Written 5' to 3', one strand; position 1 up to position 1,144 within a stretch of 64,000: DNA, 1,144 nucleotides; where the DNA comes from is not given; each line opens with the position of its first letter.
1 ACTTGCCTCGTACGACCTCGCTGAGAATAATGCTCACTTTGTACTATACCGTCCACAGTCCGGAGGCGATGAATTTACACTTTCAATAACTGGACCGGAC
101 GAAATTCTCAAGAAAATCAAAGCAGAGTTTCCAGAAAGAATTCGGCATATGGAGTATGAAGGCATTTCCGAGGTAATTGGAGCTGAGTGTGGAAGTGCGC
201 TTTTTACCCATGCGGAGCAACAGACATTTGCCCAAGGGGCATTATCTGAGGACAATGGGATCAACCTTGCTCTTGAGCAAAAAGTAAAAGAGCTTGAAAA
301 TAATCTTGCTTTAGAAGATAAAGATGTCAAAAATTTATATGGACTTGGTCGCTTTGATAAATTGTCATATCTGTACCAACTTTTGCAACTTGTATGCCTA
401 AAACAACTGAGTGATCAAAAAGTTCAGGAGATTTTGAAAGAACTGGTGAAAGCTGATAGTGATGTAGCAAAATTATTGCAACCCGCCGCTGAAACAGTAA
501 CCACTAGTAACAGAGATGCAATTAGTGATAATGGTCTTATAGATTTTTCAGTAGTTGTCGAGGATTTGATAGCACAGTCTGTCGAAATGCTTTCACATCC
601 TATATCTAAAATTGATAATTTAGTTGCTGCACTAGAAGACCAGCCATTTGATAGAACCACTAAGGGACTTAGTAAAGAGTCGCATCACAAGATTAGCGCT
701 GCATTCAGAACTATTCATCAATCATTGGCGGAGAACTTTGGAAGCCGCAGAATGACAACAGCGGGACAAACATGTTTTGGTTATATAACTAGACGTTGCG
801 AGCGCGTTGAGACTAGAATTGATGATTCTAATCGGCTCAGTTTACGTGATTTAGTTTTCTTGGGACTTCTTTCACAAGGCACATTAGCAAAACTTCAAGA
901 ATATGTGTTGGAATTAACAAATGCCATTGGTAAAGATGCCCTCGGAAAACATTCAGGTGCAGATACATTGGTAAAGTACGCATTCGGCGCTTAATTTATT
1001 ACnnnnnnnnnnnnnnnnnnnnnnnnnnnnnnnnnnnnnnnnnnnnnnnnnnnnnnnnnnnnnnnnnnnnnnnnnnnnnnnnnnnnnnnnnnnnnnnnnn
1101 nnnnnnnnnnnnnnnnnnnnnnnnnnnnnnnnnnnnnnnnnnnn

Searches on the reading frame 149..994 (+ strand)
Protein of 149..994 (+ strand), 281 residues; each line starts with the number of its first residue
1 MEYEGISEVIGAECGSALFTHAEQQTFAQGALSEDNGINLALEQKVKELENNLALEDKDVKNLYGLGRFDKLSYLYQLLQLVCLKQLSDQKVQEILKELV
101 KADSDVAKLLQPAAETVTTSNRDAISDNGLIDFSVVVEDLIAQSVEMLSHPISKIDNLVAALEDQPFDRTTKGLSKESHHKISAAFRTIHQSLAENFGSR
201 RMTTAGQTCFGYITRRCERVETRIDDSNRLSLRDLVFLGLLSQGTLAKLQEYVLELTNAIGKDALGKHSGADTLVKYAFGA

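Call 8: search_protein_families(library=pfam, proteins=[window:149-994:+], max_evalue=0.001)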
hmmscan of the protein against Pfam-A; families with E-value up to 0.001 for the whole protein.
window:149-994:+ (281 aa): 0 families

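Call 78: find_encoding_contigs(protein=window:149-994:+, flank=10000, max_places=1)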
Protein window:149-994:+ (281 aa): no gene with exactly this product is on record in the collection.
